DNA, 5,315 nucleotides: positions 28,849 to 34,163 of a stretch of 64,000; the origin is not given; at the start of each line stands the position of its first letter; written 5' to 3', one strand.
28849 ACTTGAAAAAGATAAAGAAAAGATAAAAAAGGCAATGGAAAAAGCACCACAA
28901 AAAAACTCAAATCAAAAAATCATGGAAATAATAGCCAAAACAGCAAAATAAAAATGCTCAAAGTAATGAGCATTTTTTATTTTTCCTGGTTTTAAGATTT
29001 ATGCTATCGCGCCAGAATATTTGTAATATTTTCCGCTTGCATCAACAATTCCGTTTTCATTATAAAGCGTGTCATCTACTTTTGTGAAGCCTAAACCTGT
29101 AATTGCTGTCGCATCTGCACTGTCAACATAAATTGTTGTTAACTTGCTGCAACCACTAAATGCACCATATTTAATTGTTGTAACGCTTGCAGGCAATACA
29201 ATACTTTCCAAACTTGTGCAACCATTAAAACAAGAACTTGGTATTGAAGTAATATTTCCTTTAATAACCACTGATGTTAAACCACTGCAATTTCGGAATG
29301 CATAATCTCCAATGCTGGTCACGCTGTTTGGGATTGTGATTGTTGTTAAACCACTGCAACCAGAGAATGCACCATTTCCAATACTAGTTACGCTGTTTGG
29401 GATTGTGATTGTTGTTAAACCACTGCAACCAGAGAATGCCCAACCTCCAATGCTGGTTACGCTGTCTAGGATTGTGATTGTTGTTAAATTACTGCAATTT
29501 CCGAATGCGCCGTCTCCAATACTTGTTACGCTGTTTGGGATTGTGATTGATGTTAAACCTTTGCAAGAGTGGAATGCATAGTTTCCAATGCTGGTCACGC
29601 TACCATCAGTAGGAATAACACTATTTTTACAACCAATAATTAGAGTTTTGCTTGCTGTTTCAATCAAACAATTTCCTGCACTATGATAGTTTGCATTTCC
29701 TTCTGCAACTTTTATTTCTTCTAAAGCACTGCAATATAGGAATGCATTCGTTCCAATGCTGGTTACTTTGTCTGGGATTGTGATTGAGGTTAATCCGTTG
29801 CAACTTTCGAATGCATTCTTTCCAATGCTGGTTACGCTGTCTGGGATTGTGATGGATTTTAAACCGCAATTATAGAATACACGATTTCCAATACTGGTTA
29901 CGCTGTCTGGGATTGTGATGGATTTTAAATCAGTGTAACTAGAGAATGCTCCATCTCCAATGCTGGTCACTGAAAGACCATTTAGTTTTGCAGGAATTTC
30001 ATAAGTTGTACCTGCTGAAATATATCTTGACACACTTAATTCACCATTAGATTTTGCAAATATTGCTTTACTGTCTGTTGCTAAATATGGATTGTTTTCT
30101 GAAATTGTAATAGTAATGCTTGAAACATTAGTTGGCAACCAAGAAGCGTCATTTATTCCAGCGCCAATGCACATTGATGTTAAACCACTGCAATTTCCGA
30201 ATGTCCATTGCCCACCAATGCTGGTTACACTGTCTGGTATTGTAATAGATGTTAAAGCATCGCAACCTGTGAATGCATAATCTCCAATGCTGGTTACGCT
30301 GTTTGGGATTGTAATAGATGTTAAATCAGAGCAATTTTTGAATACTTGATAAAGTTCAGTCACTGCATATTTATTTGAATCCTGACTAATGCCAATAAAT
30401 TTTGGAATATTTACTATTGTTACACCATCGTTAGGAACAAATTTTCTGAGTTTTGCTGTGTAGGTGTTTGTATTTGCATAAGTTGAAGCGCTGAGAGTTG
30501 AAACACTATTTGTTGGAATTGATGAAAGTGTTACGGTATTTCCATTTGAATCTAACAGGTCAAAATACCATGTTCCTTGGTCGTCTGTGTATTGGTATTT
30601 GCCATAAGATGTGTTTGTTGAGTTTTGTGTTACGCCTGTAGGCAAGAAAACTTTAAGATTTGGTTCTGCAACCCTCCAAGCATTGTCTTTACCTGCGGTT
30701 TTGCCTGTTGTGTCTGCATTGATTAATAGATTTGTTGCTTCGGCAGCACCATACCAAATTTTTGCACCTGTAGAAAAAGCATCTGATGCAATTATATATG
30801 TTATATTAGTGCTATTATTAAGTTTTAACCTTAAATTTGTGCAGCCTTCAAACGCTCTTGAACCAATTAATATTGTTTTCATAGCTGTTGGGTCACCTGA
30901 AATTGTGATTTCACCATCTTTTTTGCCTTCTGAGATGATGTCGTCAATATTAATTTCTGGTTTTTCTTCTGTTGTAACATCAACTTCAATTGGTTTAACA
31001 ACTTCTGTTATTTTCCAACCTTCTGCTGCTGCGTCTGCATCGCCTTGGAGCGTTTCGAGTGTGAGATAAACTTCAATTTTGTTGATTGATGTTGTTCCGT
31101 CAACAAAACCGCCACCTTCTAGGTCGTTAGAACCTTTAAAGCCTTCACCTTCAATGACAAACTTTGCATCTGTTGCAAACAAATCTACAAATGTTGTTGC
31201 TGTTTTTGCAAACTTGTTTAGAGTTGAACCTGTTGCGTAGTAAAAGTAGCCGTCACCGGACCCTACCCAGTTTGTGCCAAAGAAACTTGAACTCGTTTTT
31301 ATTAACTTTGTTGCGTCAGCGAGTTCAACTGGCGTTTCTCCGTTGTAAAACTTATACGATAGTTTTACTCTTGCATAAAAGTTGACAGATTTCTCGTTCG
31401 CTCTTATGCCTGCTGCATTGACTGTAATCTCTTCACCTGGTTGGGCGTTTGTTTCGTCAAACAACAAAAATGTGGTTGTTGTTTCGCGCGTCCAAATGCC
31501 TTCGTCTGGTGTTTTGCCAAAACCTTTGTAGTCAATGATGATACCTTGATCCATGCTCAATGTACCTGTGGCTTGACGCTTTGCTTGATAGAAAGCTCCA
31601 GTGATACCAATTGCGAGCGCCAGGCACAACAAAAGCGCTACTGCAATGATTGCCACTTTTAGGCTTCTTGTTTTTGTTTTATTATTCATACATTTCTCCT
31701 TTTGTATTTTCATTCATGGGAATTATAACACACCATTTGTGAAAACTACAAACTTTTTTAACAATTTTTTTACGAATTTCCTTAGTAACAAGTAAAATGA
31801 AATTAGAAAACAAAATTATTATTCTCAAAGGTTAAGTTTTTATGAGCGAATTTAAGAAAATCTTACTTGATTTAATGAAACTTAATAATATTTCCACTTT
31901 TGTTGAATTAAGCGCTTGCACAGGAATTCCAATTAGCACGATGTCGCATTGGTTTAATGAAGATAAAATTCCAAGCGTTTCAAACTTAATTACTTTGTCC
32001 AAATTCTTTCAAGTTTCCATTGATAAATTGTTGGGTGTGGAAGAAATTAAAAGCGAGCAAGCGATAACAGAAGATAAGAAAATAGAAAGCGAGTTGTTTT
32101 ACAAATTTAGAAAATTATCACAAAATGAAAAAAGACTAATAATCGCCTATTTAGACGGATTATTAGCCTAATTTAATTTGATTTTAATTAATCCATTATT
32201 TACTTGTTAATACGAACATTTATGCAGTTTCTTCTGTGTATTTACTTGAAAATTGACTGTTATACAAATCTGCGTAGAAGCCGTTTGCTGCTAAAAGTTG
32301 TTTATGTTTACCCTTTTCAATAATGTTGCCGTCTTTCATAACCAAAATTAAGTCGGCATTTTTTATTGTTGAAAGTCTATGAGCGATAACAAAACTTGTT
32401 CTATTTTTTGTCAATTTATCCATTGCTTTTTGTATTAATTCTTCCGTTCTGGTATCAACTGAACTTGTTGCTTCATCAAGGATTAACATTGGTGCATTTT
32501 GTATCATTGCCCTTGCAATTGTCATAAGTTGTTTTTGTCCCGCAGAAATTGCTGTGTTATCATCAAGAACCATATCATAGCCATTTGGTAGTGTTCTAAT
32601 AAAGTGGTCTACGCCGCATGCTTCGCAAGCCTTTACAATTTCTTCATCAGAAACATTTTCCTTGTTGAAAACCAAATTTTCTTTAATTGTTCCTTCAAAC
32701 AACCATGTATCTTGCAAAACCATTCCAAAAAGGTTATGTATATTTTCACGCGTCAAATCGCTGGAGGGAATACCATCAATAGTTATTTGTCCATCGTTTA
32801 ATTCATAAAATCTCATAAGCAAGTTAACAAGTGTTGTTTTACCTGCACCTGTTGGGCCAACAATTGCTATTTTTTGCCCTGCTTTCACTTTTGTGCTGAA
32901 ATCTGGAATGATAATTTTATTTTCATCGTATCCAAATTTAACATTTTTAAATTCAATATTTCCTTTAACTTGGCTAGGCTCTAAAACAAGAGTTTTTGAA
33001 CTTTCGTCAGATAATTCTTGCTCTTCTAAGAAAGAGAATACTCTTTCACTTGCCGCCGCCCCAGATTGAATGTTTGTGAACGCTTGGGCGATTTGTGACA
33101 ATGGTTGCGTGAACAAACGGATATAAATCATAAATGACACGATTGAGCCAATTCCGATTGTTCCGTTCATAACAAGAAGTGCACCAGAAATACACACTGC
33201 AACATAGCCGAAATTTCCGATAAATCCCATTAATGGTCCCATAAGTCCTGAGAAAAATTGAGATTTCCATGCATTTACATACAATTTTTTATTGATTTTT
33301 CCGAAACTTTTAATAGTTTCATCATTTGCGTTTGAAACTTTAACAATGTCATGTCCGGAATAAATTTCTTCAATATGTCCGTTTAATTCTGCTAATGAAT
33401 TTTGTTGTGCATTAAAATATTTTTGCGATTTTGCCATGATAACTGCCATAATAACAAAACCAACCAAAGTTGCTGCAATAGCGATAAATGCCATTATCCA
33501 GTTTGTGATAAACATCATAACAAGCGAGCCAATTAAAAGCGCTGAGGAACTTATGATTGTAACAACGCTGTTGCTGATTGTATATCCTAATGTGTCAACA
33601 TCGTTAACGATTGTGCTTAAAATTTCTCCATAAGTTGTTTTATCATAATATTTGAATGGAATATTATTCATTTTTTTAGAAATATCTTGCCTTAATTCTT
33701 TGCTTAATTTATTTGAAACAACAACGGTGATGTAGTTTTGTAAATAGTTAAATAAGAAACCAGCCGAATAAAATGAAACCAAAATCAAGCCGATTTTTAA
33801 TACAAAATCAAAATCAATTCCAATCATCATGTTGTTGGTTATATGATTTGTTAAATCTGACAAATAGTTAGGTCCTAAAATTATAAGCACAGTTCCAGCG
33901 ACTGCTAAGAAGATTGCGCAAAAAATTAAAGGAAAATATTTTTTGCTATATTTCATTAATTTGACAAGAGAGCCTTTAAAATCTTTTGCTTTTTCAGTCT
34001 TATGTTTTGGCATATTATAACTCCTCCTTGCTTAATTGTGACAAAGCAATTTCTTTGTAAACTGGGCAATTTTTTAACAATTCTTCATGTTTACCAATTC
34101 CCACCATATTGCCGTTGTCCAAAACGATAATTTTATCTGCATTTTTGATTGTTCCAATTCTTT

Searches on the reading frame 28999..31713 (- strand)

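Call 67: search_protein_families(library=pfam, proteins=[window:28999-31713:-], max_evalue=0.001)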
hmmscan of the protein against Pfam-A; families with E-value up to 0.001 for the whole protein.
window:28999-31713:- (904 aa): 3 families
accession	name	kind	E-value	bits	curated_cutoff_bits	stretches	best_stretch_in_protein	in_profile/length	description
PF13306.12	LRR_5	-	2.3e-100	331.8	27.7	4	759-865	7-110/127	BspA type Leucine rich repeat region (6 copies)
PF13855.12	LRR_8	-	4.1e-20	71.7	27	2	819-865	11-58/61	Leucine rich repeat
PF05725.18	FNIP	-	1.6e-05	25.3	21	0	597-630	6-39/44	FNIP Repeat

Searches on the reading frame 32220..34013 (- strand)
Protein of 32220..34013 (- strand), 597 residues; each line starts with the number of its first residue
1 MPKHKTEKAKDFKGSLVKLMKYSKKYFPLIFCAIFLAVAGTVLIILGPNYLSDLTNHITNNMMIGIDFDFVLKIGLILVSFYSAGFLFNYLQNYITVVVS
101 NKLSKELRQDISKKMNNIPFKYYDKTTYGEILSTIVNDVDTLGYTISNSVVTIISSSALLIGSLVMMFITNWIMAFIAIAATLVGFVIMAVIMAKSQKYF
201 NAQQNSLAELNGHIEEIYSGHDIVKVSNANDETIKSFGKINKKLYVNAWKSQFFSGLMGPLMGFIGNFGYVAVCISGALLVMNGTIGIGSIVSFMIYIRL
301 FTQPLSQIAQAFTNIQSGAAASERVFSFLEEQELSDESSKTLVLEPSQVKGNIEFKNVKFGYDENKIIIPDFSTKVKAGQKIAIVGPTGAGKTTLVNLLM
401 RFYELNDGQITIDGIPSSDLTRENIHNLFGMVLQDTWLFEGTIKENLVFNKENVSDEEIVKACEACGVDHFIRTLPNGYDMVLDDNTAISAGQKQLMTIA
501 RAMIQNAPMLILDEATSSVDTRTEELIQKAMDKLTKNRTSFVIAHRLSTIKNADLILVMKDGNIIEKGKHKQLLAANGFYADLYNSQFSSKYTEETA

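Call 67: search_protein_families(library=pfam, proteins=[window:32220-34013:-], max_evalue=0.001)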
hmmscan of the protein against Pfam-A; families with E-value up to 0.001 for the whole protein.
window:32220-34013:- (597 aa): 5 families
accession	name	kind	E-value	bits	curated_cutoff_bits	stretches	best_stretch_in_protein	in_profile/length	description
PF00664.28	ABC_membrane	-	1.4e-47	163.1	28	1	30-305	1-274/274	ABC transporter transmembrane region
PF00005.33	ABC_tran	-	1.3e-27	97.5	25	1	371-517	3-137/137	ABC transporter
PF02463.25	SMC_N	-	1.7e-07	31.3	40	1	448-559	112-211/220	RecF/RecN/SMC N terminal domain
PF13401.12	AAA_22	-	2.5e-05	25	27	1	382-517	8-95/130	AAA domain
PF07264.17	EI24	-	6.3e-05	23.6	32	1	28-179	21-155/199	Sulfate transporter CysZ/Etoposide-induced protein 2.4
